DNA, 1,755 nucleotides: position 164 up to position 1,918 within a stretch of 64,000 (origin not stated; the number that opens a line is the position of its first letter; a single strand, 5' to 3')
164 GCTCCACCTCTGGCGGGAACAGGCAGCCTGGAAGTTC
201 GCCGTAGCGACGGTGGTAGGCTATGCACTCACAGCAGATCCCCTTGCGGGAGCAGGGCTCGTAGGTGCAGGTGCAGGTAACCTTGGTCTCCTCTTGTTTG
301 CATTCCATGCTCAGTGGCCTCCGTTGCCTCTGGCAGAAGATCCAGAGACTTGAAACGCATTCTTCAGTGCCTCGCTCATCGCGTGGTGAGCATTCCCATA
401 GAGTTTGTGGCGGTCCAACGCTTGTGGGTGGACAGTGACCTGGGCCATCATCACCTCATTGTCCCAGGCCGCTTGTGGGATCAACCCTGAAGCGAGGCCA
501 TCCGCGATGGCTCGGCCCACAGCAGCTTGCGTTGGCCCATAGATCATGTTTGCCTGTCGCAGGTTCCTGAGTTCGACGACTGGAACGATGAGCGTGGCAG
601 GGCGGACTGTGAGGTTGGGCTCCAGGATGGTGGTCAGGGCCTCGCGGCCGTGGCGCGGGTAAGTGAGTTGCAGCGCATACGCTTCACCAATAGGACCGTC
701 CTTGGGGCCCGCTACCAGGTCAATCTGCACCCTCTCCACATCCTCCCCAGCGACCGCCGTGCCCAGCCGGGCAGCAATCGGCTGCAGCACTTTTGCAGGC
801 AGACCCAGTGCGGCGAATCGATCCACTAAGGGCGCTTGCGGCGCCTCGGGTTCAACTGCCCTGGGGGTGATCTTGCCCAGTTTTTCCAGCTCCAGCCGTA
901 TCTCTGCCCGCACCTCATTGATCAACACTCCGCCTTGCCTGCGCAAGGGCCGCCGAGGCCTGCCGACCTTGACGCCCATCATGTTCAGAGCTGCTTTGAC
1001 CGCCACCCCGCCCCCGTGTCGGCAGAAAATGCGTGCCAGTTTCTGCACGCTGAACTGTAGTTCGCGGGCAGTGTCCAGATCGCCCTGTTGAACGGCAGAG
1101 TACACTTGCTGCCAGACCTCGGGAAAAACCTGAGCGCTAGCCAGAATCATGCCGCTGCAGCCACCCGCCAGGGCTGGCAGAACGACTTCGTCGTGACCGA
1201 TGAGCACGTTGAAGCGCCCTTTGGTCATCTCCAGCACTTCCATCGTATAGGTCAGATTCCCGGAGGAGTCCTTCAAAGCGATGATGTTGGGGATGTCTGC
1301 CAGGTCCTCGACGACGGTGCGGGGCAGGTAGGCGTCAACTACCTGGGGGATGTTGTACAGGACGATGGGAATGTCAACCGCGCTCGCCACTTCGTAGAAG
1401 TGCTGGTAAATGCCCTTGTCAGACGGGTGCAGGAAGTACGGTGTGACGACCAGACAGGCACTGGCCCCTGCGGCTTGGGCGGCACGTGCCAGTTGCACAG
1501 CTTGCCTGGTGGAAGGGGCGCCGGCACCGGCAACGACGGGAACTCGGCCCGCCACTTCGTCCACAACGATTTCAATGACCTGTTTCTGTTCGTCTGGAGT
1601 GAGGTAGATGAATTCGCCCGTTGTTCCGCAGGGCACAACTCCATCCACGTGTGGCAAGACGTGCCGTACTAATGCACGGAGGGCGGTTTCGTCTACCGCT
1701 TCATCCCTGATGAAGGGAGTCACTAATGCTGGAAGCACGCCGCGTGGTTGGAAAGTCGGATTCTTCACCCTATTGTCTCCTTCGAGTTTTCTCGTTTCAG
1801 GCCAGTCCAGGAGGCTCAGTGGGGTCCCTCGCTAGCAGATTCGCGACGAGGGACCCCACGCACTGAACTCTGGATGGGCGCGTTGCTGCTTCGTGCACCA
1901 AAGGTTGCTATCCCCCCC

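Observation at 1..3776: DHDPS-like aldolase fused to a formaldehyde-activating-enzyme-like domain, within a cluster of C-C lyases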

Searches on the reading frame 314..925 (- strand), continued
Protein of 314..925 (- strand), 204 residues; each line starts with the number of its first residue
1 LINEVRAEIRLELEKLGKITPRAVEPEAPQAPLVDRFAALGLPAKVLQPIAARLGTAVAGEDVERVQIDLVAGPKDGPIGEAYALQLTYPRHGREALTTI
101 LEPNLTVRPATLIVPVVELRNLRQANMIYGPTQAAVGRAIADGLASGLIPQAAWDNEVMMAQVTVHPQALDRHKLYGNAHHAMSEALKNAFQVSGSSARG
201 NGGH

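Call 55: search_protein_families(library=pfam, alignment_id=A4, max_evalue=1)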
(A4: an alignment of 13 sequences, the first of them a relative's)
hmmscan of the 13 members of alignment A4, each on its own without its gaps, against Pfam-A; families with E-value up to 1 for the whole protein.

A. member 1, L078:6781-8046:+ (422 aa): 1 family
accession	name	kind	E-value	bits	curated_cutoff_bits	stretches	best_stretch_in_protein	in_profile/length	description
PF11726.14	YagK_YfjJ_C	-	0.2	12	25.8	1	317-343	98-124/170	YagK/YfjJ C-terminal domain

B. families by the number of members that match (of 13 scanned): 4 families
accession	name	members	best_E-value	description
PF11726.14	YagK_YfjJ_C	4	0.14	YagK/YfjJ C-terminal domain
PF03934.19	T2SSK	1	0.19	Type II secretion system (T2SS), protein K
PF06549.17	DUF1118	1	0.24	Protein of unknown function (DUF1118)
PF12548.13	DUF3740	1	0.29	Sulfatase protein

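Call 57: search_protein_families(library=ncbifam, proteins=[L027:10880-12424:+, L001:11100-12560:+, L002:10586-12040:+], max_evalue=0.001)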
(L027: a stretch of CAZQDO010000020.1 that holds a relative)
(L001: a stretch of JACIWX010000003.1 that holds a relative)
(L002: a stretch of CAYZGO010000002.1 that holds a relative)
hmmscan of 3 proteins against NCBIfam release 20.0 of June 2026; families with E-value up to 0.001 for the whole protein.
L027:10880-12424:+ (514 aa): 9 families
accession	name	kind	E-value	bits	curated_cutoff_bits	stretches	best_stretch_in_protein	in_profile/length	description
TIGR00674.1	dapA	equivalog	7.7e-60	202.2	206.15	1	35-300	2-270/286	4-hydroxy-tetrahydrodipicolinate synthase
NF003164.0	PRK04147.1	equivalog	1.2e-54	185.6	281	1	32-309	4-283/294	N-acetylneuraminate lyase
TIGR02313.1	HpaI-NOT-DapA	exception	1.2e-50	172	396.7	1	32-323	1-293/294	2,4-dihydroxyhept-2-ene-1,7-dioic acid aldolase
TIGR00683.1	nanA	equivalog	7.1e-50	170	382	1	33-302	2-274/293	N-acetylneuraminate lyase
TIGR03126.1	one_C_fae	equivalog_domain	3.5e-38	131.2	118.05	1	357-510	2-160/160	formaldehyde-activating enzyme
NF002958.0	PRK03620.1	subfamily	1e-35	123.1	278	1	34-308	13-291/307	5-dehydro-4-deoxyglucarate dehydratase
NF040954.1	Arch_KDGaldase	equivalog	1.7e-34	119.5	390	1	38-319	6-281/288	bifunctional 2-dehydro-3-deoxy-phosphogluconate/2-dehydro-3-deoxy-6-phosphogalactonate aldolase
TIGR03249.1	KdgD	equivalog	6.9e-32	110.7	373.95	1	33-300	10-282/299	5-dehydro-4-deoxyglucarate dehydratase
NF009833.0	PRK13307.1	equivalog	1.1e-24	87.1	274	1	356-510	2-161/392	bifunctional 5,6,7,8-tetrahydromethanopterin hydro-lyase/3-hexulose-6-phosphate synthase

L001:11100-12560:+ (487 aa): 9 families
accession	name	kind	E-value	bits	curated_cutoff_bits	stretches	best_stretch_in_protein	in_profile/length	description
TIGR00674.1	dapA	equivalog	2.6e-63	213.6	206.15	1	12-284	2-277/286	4-hydroxy-tetrahydrodipicolinate synthase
TIGR02313.1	HpaI-NOT-DapA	exception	7.9e-54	182.4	396.7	1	9-300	1-293/294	2,4-dihydroxyhept-2-ene-1,7-dioic acid aldolase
NF003164.0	PRK04147.1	equivalog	1e-51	176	281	1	9-289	4-286/294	N-acetylneuraminate lyase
TIGR00683.1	nanA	equivalog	1.8e-48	165.4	382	1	10-287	2-282/293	N-acetylneuraminate lyase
TIGR03126.1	one_C_fae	equivalog_domain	5.4e-42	143.6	118.05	1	333-486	2-160/160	formaldehyde-activating enzyme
NF002958.0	PRK03620.1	subfamily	4.3e-39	134.2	278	1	10-279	12-285/307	5-dehydro-4-deoxyglucarate dehydratase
TIGR03249.1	KdgD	equivalog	1.5e-33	116.2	373.95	1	9-278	9-283/299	5-dehydro-4-deoxyglucarate dehydratase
NF040954.1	Arch_KDGaldase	equivalog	1.7e-32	112.9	390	1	15-296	6-281/288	bifunctional 2-dehydro-3-deoxy-phosphogluconate/2-dehydro-3-deoxy-6-phosphogalactonate aldolase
NF009833.0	PRK13307.1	equivalog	3.6e-28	98.5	274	1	332-486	2-161/392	bifunctional 5,6,7,8-tetrahydromethanopterin hydro-lyase/3-hexulose-6-phosphate synthase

L002:10586-12040:+ (485 aa): 9 families
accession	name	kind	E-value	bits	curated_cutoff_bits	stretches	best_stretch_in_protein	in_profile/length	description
TIGR00674.1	dapA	equivalog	9.2e-63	211.8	206.15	1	12-278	2-271/286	4-hydroxy-tetrahydrodipicolinate synthase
TIGR02313.1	HpaI-NOT-DapA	exception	2e-52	177.8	396.7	1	9-300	1-293/294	2,4-dihydroxyhept-2-ene-1,7-dioic acid aldolase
NF003164.0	PRK04147.1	equivalog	7.7e-52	176.4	281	1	9-292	4-289/294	N-acetylneuraminate lyase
TIGR00683.1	nanA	equivalog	9.2e-49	166.3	382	1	10-284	2-279/293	N-acetylneuraminate lyase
TIGR03126.1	one_C_fae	equivalog_domain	4.1e-41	140.7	118.05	1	333-485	2-159/160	formaldehyde-activating enzyme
NF002958.0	PRK03620.1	subfamily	3.1e-39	134.6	278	1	12-291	14-294/307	5-dehydro-4-deoxyglucarate dehydratase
NF040954.1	Arch_KDGaldase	equivalog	9.7e-35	120.3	390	1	15-296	6-281/288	bifunctional 2-dehydro-3-deoxy-phosphogluconate/2-dehydro-3-deoxy-6-phosphogalactonate aldolase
TIGR03249.1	KdgD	equivalog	1.8e-32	112.7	373.95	1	10-277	10-282/299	5-dehydro-4-deoxyglucarate dehydratase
NF009833.0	PRK13307.1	equivalog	1.4e-26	93.3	274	1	332-485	2-160/392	bifunctional 5,6,7,8-tetrahydromethanopterin hydro-lyase/3-hexulose-6-phosphate synthase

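Call 60: find_encoding_contigs(protein=P0088, flank=10000, max_places=3)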
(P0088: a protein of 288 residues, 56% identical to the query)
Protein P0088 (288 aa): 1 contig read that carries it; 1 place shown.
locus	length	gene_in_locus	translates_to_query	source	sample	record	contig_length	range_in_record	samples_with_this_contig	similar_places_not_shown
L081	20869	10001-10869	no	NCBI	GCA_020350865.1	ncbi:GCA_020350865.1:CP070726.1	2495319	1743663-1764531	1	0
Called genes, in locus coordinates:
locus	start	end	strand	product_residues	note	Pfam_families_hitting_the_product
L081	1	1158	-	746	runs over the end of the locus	PF07992:Pyr_redox_2 (weak), PF13738:Pyr_redox_3 (weak), PF00890:FAD_binding_2, PF01266:DAO (weak), PF07992:Pyr_redox_2, PF12831:FAD_oxidored (weak), PF13450:NAD_binding_8, PF12838:Fer4_7, +3 more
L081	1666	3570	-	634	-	PF03063:Prismane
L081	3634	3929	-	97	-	PF13596:PAS_10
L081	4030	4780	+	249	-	PF04055:Radical_SAM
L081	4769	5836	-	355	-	PF04055:Radical_SAM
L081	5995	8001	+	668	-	PF00082:Peptidase_S8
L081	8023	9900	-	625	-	PF03415:Peptidase_C11, PF07705:CARDB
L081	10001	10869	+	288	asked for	PF00701:DHDPS, PF08714:Fae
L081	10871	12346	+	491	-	PF00701:DHDPS, PF08714:Fae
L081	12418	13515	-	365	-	PF00041:fn3 (weak)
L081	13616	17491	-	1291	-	PF00932:LTD, PF00092:VWA, PF13519:VWA_2, PF13768:VWA_3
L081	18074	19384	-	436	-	-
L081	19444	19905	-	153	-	PF03352:Adenine_glyco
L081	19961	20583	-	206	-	PF02535:Zip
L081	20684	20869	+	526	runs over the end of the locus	-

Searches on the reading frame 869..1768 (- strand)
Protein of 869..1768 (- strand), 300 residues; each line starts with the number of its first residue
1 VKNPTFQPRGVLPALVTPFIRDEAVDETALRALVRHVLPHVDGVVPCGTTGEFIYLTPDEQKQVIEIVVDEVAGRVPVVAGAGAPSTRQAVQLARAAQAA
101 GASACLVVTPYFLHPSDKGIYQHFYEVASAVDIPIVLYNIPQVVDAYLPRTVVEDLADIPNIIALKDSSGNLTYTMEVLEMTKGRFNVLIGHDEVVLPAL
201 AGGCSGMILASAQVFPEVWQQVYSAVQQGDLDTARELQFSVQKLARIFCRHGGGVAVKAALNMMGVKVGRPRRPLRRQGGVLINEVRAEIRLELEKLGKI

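Call 26: search_solved_structures(query=window:869-1768:-, max_evalue=1e-20, show_alignments=2)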
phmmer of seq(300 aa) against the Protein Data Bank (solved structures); distinct sequences matched with E-value up to 1e-20: 125 (the best 60 are shown).
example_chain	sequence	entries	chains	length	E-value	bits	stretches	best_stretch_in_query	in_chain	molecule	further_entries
6p90_A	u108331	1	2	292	1.9e-51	178.5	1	10-275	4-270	4-hydroxy-tetrahydrodipicolinate synthase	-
3qze_A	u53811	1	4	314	7.1e-51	176.6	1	9-275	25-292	Dihydrodipicolinate synthase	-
2yxg_A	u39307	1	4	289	1.1e-50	176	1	9-276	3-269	Dihydrodipicolinate synthase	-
6mqh_A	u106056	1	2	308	1.1e-50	176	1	6-276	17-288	4-hydroxy-tetrahydrodipicolinate synthase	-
3noe_A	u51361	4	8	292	1.4e-50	175.7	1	10-275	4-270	Dihydrodipicolinate synthase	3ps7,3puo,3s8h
3flu_A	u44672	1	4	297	2.2e-50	175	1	7-275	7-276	Dihydrodipicolinate synthase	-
3si9_A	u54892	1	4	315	3.4e-49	171.1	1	4-283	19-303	Dihydrodipicolinate synthase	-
6xgs_A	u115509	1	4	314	1.5e-48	169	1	4-265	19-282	4-hydroxy-tetrahydrodipicolinate synthase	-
2ehh_A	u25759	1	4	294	3.1e-48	168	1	9-287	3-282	Dihydrodipicolinate synthase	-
2vc6_A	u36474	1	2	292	8.3e-48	166.6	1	10-275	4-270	DIHYDRODIPICOLINATE SYNTHASE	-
3pud_A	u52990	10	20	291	1.1e-47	166.2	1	9-275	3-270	Dihydrodipicolinate synthase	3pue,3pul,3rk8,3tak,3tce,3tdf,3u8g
4i7u_A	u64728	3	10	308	4.4e-47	164.2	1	9-264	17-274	Dihydrodipicolinate synthase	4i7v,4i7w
2rfg_A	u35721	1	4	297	1.6e-46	162.3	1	9-274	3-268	Dihydrodipicolinate synthase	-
3a5f_A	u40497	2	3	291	9.8e-46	159.8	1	13-278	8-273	Dihydrodipicolinate synthase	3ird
3cpr_A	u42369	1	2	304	3.9e-44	154.5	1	13-280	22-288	Dihydrodipicolinate synthetase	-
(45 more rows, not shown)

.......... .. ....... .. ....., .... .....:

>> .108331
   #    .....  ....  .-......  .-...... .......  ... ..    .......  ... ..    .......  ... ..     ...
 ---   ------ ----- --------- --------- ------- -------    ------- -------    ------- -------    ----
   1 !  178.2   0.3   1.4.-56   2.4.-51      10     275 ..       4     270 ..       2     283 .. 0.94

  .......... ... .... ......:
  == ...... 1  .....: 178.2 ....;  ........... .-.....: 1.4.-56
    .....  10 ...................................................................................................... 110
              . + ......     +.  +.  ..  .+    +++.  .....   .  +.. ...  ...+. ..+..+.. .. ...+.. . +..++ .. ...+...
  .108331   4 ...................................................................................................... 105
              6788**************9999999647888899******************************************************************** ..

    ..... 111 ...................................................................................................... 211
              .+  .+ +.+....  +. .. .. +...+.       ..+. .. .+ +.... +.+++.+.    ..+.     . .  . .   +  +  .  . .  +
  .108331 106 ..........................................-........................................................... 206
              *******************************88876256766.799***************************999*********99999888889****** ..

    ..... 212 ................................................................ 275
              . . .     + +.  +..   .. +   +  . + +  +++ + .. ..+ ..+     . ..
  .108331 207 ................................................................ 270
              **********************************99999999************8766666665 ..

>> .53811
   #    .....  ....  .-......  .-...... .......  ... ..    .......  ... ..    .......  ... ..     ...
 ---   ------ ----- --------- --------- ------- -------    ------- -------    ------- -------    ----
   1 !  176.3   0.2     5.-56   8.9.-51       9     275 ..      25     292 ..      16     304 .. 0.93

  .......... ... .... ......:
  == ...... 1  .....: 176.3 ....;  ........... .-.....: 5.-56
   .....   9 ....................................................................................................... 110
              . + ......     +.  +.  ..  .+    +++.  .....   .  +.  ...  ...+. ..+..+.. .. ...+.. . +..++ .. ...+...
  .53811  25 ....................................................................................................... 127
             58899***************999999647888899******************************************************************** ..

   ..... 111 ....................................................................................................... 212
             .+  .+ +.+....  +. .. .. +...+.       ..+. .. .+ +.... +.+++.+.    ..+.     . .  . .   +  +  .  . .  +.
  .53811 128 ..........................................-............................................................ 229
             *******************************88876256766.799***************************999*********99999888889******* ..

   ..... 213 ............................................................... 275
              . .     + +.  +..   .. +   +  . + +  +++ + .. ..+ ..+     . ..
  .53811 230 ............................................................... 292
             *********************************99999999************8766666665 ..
